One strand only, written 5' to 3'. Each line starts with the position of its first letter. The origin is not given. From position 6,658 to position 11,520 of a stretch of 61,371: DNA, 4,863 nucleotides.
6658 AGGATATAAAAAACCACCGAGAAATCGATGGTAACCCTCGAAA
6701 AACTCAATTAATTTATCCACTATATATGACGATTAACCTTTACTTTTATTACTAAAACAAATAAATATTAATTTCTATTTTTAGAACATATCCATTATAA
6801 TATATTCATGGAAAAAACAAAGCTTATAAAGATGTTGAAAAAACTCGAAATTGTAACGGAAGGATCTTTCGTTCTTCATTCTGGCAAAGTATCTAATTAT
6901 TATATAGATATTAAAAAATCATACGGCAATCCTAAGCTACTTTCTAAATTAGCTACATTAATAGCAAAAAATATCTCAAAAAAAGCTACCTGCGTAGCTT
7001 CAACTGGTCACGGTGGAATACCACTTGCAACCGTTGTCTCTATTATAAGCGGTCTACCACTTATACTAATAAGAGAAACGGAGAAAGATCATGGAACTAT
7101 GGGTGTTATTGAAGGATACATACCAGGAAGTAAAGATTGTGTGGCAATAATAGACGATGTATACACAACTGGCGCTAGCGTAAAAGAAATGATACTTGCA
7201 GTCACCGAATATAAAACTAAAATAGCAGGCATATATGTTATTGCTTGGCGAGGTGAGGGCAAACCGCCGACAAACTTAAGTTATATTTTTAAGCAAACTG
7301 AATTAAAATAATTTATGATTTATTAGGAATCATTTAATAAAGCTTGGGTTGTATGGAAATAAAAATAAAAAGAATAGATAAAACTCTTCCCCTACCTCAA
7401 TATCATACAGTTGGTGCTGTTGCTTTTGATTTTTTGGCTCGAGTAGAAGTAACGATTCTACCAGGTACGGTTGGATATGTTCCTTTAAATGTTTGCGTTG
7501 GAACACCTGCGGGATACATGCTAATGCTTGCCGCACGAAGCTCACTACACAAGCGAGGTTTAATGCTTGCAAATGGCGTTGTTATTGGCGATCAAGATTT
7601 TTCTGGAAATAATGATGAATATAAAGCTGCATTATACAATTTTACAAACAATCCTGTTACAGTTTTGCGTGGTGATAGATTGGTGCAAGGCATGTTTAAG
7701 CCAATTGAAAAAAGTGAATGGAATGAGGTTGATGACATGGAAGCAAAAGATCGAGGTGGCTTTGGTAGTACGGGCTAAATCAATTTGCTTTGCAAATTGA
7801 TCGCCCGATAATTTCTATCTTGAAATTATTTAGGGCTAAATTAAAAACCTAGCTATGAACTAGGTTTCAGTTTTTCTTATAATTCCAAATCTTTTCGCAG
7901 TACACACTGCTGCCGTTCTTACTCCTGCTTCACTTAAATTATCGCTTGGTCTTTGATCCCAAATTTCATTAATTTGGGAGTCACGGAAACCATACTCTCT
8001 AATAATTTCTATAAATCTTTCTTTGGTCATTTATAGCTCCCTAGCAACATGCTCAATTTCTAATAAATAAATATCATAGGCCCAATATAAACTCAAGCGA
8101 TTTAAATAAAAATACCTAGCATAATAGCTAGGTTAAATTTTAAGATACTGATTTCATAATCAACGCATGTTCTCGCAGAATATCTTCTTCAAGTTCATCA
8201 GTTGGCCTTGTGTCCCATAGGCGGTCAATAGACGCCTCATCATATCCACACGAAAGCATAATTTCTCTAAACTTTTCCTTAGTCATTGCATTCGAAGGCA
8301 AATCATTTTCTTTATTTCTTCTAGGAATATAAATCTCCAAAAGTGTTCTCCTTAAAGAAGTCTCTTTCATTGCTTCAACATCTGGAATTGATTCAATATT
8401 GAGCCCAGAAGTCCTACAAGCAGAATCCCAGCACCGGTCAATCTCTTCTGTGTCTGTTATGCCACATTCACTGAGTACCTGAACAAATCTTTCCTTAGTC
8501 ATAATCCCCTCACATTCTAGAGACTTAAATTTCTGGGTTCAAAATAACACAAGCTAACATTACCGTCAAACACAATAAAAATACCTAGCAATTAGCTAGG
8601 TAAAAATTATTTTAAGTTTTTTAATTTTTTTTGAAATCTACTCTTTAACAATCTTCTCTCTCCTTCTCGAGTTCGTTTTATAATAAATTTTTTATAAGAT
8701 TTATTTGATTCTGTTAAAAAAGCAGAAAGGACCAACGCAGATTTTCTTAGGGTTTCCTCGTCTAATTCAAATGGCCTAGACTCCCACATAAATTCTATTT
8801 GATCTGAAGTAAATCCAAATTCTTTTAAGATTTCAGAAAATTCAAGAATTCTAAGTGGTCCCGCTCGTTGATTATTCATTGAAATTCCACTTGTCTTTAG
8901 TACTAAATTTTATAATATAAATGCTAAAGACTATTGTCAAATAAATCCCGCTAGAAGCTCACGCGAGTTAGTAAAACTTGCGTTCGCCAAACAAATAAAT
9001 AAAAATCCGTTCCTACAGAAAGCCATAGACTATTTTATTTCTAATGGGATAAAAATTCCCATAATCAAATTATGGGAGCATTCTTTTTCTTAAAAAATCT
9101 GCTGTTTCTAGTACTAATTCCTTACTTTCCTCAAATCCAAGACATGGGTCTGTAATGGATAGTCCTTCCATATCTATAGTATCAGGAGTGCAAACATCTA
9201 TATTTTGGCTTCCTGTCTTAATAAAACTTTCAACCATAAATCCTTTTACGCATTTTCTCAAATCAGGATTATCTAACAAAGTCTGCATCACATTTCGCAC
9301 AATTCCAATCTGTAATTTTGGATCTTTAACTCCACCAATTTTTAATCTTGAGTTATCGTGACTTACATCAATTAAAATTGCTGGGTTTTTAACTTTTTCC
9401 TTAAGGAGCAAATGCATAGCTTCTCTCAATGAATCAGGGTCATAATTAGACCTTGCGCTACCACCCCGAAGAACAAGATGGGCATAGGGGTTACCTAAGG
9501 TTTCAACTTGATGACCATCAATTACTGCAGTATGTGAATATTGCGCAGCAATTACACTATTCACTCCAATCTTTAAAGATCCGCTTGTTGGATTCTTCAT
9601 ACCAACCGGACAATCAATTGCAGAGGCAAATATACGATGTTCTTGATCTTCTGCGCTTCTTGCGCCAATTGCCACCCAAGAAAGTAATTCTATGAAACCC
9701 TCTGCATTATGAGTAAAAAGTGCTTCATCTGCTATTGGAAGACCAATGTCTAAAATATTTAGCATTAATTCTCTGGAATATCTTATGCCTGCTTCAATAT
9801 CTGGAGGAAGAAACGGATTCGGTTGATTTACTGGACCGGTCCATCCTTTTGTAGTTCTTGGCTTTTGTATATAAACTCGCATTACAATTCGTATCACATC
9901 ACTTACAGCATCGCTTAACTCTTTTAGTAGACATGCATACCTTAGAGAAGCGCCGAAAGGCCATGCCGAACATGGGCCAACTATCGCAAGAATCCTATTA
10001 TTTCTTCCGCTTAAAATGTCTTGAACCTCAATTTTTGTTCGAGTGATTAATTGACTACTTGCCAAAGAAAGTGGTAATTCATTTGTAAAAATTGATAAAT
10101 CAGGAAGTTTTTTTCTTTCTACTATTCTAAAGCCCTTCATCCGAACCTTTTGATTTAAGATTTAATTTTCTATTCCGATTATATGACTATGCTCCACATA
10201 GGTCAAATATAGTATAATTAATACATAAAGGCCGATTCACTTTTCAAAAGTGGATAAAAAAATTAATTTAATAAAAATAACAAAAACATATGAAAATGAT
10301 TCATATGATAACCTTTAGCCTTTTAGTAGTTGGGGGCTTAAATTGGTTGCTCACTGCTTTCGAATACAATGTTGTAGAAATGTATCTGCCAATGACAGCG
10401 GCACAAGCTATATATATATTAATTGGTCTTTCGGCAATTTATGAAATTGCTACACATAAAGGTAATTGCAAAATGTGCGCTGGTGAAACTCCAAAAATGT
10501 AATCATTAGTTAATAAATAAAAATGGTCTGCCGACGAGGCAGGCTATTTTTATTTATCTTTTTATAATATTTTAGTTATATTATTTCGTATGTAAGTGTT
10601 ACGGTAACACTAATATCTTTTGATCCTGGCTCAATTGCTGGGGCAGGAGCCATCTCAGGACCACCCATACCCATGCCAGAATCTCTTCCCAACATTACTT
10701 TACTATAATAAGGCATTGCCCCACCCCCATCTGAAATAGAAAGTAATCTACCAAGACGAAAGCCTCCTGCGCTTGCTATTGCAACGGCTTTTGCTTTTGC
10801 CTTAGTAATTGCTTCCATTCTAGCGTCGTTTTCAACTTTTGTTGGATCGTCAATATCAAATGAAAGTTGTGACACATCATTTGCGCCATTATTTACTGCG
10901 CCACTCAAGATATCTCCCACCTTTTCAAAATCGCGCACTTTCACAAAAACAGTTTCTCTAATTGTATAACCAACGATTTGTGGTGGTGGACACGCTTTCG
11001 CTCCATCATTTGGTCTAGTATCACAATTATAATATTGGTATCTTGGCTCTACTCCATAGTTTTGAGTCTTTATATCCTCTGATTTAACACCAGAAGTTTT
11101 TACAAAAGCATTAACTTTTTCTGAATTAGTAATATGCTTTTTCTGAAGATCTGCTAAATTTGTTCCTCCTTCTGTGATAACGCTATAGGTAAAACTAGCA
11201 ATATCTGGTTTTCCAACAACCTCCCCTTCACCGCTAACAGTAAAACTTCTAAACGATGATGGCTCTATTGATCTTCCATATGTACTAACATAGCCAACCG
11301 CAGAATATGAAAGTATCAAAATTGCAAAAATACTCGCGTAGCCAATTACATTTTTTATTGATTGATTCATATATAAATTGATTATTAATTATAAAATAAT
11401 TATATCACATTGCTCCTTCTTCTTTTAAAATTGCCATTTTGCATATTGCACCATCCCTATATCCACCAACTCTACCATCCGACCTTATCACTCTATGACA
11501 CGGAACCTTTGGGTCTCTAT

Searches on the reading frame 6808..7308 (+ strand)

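Call 11: search_protein_families(library=pfam, proteins=[window:6808-7308:+], max_evalue=0.001)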
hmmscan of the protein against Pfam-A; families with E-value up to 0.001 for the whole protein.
window:6808-7308:+ (167 aa): 1 family
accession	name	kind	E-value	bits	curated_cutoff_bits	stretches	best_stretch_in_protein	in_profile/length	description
PF00156.33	Pribosyltran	-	9.5e-07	28.7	26.3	1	41-154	8-132/158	Phosphoribosyl transferase domain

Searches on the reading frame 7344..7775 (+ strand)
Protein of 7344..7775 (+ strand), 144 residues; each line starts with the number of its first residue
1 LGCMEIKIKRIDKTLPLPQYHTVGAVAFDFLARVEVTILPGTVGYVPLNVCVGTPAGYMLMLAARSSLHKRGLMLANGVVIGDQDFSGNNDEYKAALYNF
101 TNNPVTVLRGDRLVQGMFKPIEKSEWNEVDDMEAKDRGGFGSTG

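Call 11: search_protein_families(library=pfam, proteins=[window:7344-7775:+], max_evalue=0.001)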
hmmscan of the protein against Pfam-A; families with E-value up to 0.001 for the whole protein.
window:7344-7775:+ (144 aa): 1 family
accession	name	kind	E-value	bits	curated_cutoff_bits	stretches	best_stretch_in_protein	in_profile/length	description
PF00692.24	dUTPase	-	2e-15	57.1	22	1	16-144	4-129/129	dUTPase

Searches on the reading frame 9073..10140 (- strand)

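Call 11: search_protein_families(library=pfam, proteins=[window:9073-10140:-], max_evalue=0.001)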
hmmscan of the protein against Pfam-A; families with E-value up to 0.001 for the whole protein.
window:9073-10140:- (356 aa): 1 family
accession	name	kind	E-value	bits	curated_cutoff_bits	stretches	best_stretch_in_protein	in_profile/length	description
PF00793.26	DAHP_synth_1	-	1.1e-40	139.7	25.5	1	36-340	3-266/270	DAHP synthetase I family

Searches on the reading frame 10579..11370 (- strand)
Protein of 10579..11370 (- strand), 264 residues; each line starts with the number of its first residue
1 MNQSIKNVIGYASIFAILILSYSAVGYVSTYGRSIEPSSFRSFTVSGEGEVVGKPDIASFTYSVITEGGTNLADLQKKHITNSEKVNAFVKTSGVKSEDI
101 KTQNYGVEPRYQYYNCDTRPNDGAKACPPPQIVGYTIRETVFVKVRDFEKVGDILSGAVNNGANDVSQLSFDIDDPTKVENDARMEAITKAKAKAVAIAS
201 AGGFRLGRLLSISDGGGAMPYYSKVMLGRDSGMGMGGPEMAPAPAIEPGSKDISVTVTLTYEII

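Call 11: search_protein_families(library=pfam, proteins=[window:10579-11370:-], max_evalue=0.001)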
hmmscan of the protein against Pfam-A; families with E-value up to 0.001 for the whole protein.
window:10579-11370:- (264 aa): 1 family
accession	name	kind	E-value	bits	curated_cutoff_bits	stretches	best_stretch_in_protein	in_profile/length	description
PF04402.19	SIMPL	-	1.8e-45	156.2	25.2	1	44-261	2-205/205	Protein of unknown function (DUF541)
